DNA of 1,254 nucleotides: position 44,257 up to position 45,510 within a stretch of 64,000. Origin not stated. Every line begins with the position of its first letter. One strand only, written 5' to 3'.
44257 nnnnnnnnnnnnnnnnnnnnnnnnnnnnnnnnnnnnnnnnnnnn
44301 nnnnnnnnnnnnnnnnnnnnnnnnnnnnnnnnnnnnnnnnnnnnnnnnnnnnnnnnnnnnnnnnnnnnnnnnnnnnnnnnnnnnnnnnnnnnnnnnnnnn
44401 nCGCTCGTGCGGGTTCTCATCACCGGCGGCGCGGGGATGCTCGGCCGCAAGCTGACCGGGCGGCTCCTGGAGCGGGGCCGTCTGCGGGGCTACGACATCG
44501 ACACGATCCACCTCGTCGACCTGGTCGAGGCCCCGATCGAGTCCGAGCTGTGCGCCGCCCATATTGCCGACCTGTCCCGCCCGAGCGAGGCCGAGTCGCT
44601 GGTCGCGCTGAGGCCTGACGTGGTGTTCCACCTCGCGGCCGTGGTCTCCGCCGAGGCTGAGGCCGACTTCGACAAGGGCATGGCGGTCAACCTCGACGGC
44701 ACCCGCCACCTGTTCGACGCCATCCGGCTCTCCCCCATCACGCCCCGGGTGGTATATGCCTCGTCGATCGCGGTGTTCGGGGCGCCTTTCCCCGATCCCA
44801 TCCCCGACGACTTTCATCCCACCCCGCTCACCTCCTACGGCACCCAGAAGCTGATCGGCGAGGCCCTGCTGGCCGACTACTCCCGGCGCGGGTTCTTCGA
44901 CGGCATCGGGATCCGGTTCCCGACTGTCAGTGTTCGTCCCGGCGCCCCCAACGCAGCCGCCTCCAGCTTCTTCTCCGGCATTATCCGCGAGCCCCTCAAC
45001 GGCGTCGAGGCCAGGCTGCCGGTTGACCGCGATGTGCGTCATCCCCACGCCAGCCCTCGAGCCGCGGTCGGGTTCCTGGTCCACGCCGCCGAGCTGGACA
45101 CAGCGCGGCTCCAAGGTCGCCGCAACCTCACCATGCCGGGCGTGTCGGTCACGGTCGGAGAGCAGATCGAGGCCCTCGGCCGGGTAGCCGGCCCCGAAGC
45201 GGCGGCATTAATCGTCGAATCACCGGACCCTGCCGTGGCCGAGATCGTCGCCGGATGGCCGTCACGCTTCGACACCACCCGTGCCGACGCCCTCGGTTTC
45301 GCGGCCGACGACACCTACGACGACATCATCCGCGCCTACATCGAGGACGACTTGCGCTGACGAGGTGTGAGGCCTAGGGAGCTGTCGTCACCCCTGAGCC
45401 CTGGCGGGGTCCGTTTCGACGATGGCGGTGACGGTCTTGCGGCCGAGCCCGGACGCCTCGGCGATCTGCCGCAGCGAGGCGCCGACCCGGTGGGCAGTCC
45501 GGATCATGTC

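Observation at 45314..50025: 4.6-kb methylamine-catabolism cassette bracketed by diverged direct repeats that duplicate the 3' end of the neighbouring gene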

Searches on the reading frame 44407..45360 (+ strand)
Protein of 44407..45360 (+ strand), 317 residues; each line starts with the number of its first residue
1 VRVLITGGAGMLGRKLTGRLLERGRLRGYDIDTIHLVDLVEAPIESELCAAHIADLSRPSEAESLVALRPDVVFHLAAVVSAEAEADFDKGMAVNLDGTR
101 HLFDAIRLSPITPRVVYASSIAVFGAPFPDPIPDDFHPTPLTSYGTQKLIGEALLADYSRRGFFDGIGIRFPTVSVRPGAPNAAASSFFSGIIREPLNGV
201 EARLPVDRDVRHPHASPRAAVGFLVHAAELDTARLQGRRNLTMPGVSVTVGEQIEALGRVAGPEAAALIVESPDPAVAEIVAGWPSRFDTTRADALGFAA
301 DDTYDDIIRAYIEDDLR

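Call 6: search_protein_families(library=pfam, proteins=[window:44407-45360:+])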
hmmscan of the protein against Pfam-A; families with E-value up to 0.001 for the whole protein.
window:44407-45360:+ (317 aa): 7 families
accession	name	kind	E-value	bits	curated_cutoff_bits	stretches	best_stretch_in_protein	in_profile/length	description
PF01370.27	Epimerase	-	1.5e-23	83.9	20.9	1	3-200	1-197/240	NAD dependent epimerase/dehydratase family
PF04321.23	RmlD_sub_bind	-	1.8e-13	50.7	27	1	1-159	1-140/287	RmlD substrate binding domain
PF01073.25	3Beta_HSD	-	7.1e-13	48.6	22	1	4-178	1-178/280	3-beta hydroxysteroid dehydrogenase/isomerase family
PF16363.11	GDP_Man_Dehyd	-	8.3e-13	48.9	27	1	4-177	1-187/332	GDP-mannose 4,6 dehydratase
PF07993.18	NAD_binding_4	-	1e-06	28.6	20.1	1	66-163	85-196/258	Male sterility protein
PF02719.21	Polysacc_synt_2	-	0.00013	21.7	20.2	1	3-111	1-120/293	Polysaccharide biosynthesis protein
PF08659.16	KR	-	0.00068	20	22.6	0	3-25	3-25/180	KR domain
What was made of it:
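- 44407..45360 (+): Full-length 'Epi' gene (317 aa), extended-SDR family, D-erythronate dehydrogenase equivalog; ends ...YIEDDLR-stop. Pfam Epimerase (call 6).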

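Call 8: find_related_loci(query=window:44407-45360:+, collection=genome_contigs, flank=10000)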
Query window:44407-45360:+ (317 aa) in genome_contigs; peptide patterns used: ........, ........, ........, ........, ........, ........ (x = any residue, [..] = any of these).
599 stretches matched a pattern (row limit reached: there are more); 509 encode a relative of the query (tblastn E <= 1e-3); the best 80 are kept; 80 distinct loci.
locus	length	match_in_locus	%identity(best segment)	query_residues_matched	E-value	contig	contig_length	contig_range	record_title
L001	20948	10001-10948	93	1-316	0e+0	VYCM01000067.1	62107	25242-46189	MAG: Acidimicrobiaceae bacterium isolate SB0675_bin_16 NODE_200_length_62107_cov_55.067846, whole genome shotgun sequenc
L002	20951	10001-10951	91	1-317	0e+0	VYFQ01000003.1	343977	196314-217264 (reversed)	MAG: Acidimicrobiaceae bacterium isolate SB0677_bin_3 NODE_3_length_343977_cov_59.379813, whole genome shotgun sequence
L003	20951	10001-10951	88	1-317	0e+0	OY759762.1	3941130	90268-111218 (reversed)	MAG: Acidimicrobiales bacterium isolate 58bc0cff-3a4e-4465-8a1f-db016ff7ac3d genome assembly, chromosome: 1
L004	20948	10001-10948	90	1-316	1e-178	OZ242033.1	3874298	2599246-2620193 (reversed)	MAG: Candidatus Aldehydirespirator sp. isolate 1ca34421-b87b-4a0f-9797-154be5b25c54 genome assembly, chromosome: 1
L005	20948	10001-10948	90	1-316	1e-177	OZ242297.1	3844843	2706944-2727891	MAG: Acidimicrobiales bacterium isolate 386d1096-d7b5-410a-b4ac-dc0bb20c483d genome assembly, chromosome: 1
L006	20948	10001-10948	90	1-316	8e-177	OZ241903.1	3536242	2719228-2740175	MAG: Candidatus Aldehydirespirator sp. isolate d351f403-e454-448a-b302-ab11d97c6c0f genome assembly, chromosome: 1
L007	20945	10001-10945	91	1-315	8e-174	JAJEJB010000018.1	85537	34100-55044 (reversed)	MAG: Acidimicrobiia bacterium isolate p16x63bins.58 k141_271141, whole genome shotgun sequence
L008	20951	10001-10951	91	1-317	2e-173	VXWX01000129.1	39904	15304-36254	MAG: Acidimicrobiaceae bacterium isolate SB0668_bin_28 NODE_469_length_39904_cov_130.260709, whole genome shotgun sequen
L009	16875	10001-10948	86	1-316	2e-171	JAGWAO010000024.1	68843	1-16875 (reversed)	MAG: Acidimicrobiia bacterium isolate 277c_9 scaffold_2684, whole genome shotgun sequence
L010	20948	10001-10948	85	1-316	2e-167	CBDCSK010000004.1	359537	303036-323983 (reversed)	MAG: Candidatus Aldehydirespirator sp. isolate 158ad01d-a0e1-4362-9a4e-647a92b6262f genome assembly, contig: contig_4, w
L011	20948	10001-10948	84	1-316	9e-166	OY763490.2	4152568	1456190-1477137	MAG: Acidimicrobiales bacterium isolate e420a23f-e807-4b73-8760-6b68b197cd4b genome assembly, chromosome: 1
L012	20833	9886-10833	81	1-316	4e-163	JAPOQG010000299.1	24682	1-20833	MAG: Acidimicrobiaceae bacterium isolate APA_bin_7 c_000000183084, whole genome shotgun sequence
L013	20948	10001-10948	80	1-316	5e-162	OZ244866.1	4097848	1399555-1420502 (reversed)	MAG: Candidatus Aldehydirespirator sp. isolate 5d9a7b39-b96f-476b-9b06-807c01473320 genome assembly, chromosome: 1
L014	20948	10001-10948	83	1-316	1e-161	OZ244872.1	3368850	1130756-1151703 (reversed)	MAG: Candidatus Aldehydirespirator sp. isolate 389653a7-0111-4ae2-a933-d032a7ae712c genome assembly, chromosome: 1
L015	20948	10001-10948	85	1-316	3e-160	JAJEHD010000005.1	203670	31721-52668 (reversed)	MAG: Acidimicrobiia bacterium isolate p16x60bins.22 k141_243368, whole genome shotgun sequence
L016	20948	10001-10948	78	1-316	5e-159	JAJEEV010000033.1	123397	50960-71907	MAG: Acidimicrobiia bacterium isolate p16x34bins.51 k141_874085, whole genome shotgun sequence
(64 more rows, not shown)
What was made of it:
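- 44407..45360 (+): Orthologues of 80-93% identity in L001-L016 (call 8).
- On Recombination scar (HFIR or Campbell-type; displaced 3' end): The organisms are uncultured sponge-associated Acidimicrobiia known from metagenome-assembled genomes (call 8).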

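Call 22: find_encoding_contigs(protein=window:44407-45360:+, flank=10000, max_places=10)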
Protein window:44407-45360:+ (317 aa): 2 contigs read that carry it; 1 place shown.
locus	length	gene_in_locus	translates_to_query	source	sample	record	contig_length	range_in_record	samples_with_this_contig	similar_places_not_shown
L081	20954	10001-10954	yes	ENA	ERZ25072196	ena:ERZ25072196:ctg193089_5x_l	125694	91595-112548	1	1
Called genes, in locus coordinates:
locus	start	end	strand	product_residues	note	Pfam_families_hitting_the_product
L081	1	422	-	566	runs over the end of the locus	PF00496:SBP_bac_5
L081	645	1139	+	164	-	PF13404:HTH_AsnC-type, PF13412:HTH_24, PF01037:AsnC_trans_reg (weak), PF22482:AsnC_trans_reg_3 (weak)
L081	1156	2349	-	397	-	PF01571:GCV_T, PF08669:GCV_T_C (weak)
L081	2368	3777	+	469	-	PF00355:Rieske, PF00848:Ring_hydroxyl_A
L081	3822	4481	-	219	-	PF00702:Hydrolase, PF12710:HAD (weak), PF13344:Hydrolase_6 (faint), PF13419:HAD_2, PF13242:Hydrolase_like (weak)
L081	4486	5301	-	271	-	PF00106:adh_short, PF01370:Epimerase (weak), PF08659:KR, PF13460:NAD_binding_10 (weak), PF13561:adh_short_C2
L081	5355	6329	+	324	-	PF01738:DLH, PF00326:Peptidase_S9 (faint)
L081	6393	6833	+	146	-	PF01475:FUR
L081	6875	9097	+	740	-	PF00141:peroxidase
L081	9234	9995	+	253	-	PF00106:adh_short, PF08659:KR, PF13561:adh_short_C2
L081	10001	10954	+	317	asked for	PF01073:3Beta_HSD, PF01370:Epimerase, PF04321:RmlD_sub_bind, PF07993:NAD_binding_4 (faint), PF16363:GDP_Man_Dehyd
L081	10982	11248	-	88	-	-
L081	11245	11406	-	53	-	-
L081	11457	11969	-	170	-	PF01571:GCV_T, PF08669:GCV_T_C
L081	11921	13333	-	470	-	PF01266:DAO, PF16350:FAO_M, PF01571:GCV_T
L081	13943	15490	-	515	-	PF06253:MTTB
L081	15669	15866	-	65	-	PF00313:CSD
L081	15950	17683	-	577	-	PF00920:ILVD_EDD_N, PF24877:ILV_EDD_C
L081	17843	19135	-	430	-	PF00266:Aminotran_5, PF22580:KYNU_C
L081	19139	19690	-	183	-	PF06052:3-HAO, PF07883:Cupin_2 (weak)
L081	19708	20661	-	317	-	PF00701:DHDPS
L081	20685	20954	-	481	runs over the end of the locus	PF00171:Aldedh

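Call 26: find_homologous_proteins(query=window:44407-45360:+, max_evalue=1e-100)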
Query window:44407-45360:+ (317 aa): 7480 proteins with E <= 1e-100 among 8000 candidates; the best 120 are listed.
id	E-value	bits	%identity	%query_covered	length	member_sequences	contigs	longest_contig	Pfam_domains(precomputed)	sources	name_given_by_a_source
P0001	9.4e-187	638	93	100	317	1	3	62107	PF04321.24,PF16363.12,PF01073.26,PF07993.19,PF01370.28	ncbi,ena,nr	ncbi:MAG: SDR family oxidoreductase [Acidimicrobiaceae bacterium]|nr:SDR family oxidoreductase [Acid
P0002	1.3e-184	631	91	100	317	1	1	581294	PF04321.24,PF16363.12,PF01073.26,PF07993.19,PF01370.28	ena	-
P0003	7.1e-184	628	92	100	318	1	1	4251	PF04321.24,PF16363.12,PF01073.26,PF07993.19,PF01370.28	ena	-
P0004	2.2e-183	627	92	100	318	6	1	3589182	PF04321.24,PF16363.12,PF01073.26,PF07993.19,PF01370.28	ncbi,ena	-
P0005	1.1e-182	624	91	100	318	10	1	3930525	PF04321.24,PF16363.12,PF01073.26,PF07993.19,PF01370.28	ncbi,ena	-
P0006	1.9e-182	624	91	100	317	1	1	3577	PF04321.24,PF16363.12,PF01073.26,PF07993.19,PF01370.28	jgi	-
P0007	3.1e-182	623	91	100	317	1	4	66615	PF04321.24,PF16363.12,PF01073.26,PF07993.19,PF01370.28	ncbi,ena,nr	ncbi:MAG: SDR family oxidoreductase [Acidimicrobiaceae bacterium]|nr:SDR family oxidoreductase [Acid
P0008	3.2e-182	623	91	100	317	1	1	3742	PF04321.24,PF16363.12,PF01073.26,PF07993.19,PF01370.28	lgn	-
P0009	6.1e-182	622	90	100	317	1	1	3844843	PF04321.24,PF16363.12,PF01073.26,PF07993.19,PF01370.28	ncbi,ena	-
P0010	8.3e-182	622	90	100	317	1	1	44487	PF04321.24,PF16363.12,PF01073.26,PF07993.19,PF01370.28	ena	-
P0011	9.7e-182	621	91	100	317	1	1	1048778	PF04321.24,PF16363.12,PF01073.26,PF07993.19,PF01370.28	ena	-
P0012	2.0e-181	620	90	100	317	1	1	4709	PF04321.24,PF16363.12,PF01073.26,PF07993.19,PF01370.28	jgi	-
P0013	2.4e-181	620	91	100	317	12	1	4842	PF04321.24,PF16363.12,PF01073.26,PF07993.19,PF01370.28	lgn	-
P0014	3.2e-181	620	91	100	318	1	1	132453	PF04321.24,PF16363.12,PF01073.26,PF07993.19,PF01370.28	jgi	jgi:nucleoside-diphosphate-sugar epimerase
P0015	4.9e-181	619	91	100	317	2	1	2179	PF04321.24,PF16363.12,PF01073.26,PF07993.19,PF01370.28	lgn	-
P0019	2.6e-180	617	93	97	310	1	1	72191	PF04321.24,PF16363.12,PF01073.26,PF01370.28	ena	-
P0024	1.4e-179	614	91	100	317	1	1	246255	PF04321.24,PF16363.12,PF01073.26,PF07993.19,PF01370.28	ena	-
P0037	4.1e-176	603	91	96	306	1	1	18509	PF04321.24,PF16363.12,PF01073.26,PF01370.28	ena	-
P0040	1.4e-175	601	92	96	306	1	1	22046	PF04321.24,PF16363.12,PF01073.26,PF07993.19,PF01370.28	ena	-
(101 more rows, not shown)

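Call 28: find_encoding_contigs(protein=P0040, flank=10000, max_places=4)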
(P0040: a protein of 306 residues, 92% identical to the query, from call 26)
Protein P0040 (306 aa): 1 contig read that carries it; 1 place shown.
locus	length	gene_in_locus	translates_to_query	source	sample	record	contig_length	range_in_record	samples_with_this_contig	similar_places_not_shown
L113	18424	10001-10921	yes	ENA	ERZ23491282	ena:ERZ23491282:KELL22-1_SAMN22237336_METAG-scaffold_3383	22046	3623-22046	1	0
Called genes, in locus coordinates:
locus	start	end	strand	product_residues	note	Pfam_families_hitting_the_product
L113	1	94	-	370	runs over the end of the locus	PF02771:Acyl-CoA_dh_N, PF02770:Acyl-CoA_dh_M, PF00441:Acyl-CoA_dh_1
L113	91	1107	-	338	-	PF04909:Amidohydro_2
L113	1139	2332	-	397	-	PF01571:GCV_T, PF08669:GCV_T_C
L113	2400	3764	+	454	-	PF00355:Rieske, PF00848:Ring_hydroxyl_A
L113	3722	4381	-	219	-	PF00702:Hydrolase, PF12710:HAD (weak), PF13344:Hydrolase_6 (faint), PF13419:HAD_2, PF13242:Hydrolase_like (weak)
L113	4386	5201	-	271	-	PF00106:adh_short, PF01370:Epimerase (weak), PF08643:DUF1776 (faint), PF08659:KR, PF13460:NAD_binding_10, PF13561:adh_short_C2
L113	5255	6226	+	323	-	PF01738:DLH, PF00326:Peptidase_S9 (faint)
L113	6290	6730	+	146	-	PF01475:FUR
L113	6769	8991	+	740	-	PF00141:peroxidase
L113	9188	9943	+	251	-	PF00106:adh_short, PF08659:KR, PF13561:adh_short_C2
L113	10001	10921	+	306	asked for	PF01073:3Beta_HSD, PF01370:Epimerase, PF16363:GDP_Man_Dehyd, PF04321:RmlD_sub_bind, PF07993:NAD_binding_4 (faint)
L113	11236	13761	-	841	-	PF01266:DAO, PF16350:FAO_M, PF01571:GCV_T, PF08669:GCV_T_C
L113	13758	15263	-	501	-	PF06253:MTTB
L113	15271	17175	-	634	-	PF00920:ILVD_EDD_N, PF24877:ILV_EDD_C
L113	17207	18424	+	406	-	?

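Call 29: find_encoding_contigs(protein=P0037, flank=10000, max_places=4)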
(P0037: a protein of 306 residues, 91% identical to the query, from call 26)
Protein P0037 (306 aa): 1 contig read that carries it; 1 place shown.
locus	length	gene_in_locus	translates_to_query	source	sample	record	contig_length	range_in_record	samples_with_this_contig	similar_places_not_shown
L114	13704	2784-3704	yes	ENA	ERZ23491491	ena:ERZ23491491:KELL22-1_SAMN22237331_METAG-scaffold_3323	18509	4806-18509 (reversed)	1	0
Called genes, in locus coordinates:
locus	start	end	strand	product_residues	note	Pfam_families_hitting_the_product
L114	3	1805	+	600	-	?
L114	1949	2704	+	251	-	PF00106:adh_short, PF08659:KR, PF13561:adh_short_C2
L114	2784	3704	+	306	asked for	PF01073:3Beta_HSD, PF01370:Epimerase, PF04321:RmlD_sub_bind, PF16363:GDP_Man_Dehyd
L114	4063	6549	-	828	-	PF01266:DAO, PF16350:FAO_M, PF01571:GCV_T, PF08669:GCV_T_C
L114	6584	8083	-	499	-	PF06253:MTTB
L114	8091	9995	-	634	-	PF00920:ILVD_EDD_N, PF24877:ILV_EDD_C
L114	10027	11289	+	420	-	PF00067:p450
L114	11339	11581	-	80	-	-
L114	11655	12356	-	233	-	-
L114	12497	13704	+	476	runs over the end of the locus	PF01425:Amidase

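Call 30: find_encoding_contigs(protein=P0011, flank=10000, max_places=3)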
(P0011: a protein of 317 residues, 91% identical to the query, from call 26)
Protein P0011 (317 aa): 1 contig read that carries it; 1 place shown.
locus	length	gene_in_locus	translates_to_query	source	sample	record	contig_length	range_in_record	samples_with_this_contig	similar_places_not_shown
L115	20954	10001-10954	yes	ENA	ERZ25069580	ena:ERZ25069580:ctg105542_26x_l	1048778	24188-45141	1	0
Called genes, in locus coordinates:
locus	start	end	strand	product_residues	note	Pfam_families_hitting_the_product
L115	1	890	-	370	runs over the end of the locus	PF02771:Acyl-CoA_dh_N, PF02770:Acyl-CoA_dh_M, PF00441:Acyl-CoA_dh_1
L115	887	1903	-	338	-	PF04909:Amidohydro_2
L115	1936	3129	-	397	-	PF01571:GCV_T, PF08669:GCV_T_C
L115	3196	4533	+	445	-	PF00355:Rieske, PF00848:Ring_hydroxyl_A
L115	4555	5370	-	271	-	PF00106:adh_short, PF08659:KR, PF13460:NAD_binding_10 (weak), PF13561:adh_short_C2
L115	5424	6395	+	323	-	PF01738:DLH, PF05448:AXE1 (faint), PF00326:Peptidase_S9 (faint)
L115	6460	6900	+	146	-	PF01475:FUR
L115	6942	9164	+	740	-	PF00141:peroxidase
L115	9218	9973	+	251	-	PF00106:adh_short, PF08659:KR, PF13561:adh_short_C2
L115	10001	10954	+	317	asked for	PF01073:3Beta_HSD, PF01370:Epimerase, PF04321:RmlD_sub_bind, PF07993:NAD_binding_4 (faint), PF16363:GDP_Man_Dehyd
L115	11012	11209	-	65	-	PF00313:CSD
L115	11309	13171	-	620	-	PF00920:ILVD_EDD_N, PF24877:ILV_EDD_C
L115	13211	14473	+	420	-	PF00067:p450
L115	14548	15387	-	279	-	PF00135:COesterase (faint), PF20434:BD-FAE, PF07859:Abhydrolase_3, PF00326:Peptidase_S9 (faint)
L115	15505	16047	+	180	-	-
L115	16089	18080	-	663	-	PF00909:Ammonium_transp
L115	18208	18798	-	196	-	PF03473:MOSC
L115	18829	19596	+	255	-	PF02585:PIG-L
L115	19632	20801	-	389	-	PF00155:Aminotran_1_2, PF01041:DegT_DnrJ_EryC1, PF01053:Cys_Met_Meta_PP (faint)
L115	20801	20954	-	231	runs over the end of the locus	PF07110:EthD (weak)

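Call 31: find_encoding_contigs(protein=P0002, flank=10000, max_places=3)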
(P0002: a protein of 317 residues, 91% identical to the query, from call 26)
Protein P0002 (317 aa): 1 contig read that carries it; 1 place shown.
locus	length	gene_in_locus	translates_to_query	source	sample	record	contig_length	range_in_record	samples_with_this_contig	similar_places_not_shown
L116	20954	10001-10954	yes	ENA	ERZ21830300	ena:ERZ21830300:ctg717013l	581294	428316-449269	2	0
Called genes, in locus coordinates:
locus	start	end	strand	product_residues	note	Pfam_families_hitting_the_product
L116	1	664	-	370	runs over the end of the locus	PF02771:Acyl-CoA_dh_N, PF02770:Acyl-CoA_dh_M, PF00441:Acyl-CoA_dh_1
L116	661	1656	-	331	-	PF04909:Amidohydro_2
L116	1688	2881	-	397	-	PF01571:GCV_T, PF08669:GCV_T_C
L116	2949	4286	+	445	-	PF00355:Rieske, PF00848:Ring_hydroxyl_A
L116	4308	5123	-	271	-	PF00106:adh_short, PF01370:Epimerase (faint), PF08659:KR, PF13460:NAD_binding_10 (weak), PF13561:adh_short_C2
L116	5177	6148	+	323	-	PF01738:DLH, PF00326:Peptidase_S9 (faint)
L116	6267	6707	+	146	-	PF01475:FUR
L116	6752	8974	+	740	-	PF00141:peroxidase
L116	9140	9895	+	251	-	PF00106:adh_short, PF08659:KR, PF13561:adh_short_C2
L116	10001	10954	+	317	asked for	PF01073:3Beta_HSD, PF01370:Epimerase, PF04321:RmlD_sub_bind, PF07993:NAD_binding_4 (faint), PF16363:GDP_Man_Dehyd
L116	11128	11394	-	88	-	-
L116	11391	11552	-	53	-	-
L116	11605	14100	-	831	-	PF01266:DAO, PF16350:FAO_M, PF01571:GCV_T, PF08669:GCV_T_C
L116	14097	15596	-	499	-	PF06253:MTTB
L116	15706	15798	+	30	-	-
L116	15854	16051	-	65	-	PF00313:CSD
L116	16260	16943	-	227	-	PF00702:Hydrolase, PF12710:HAD (weak), PF13344:Hydrolase_6 (faint), PF13419:HAD_2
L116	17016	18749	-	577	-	PF00920:ILVD_EDD_N, PF24877:ILV_EDD_C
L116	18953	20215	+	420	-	PF00067:p450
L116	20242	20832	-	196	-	PF03473:MOSC (weak)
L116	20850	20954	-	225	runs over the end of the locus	PF00962:A_deaminase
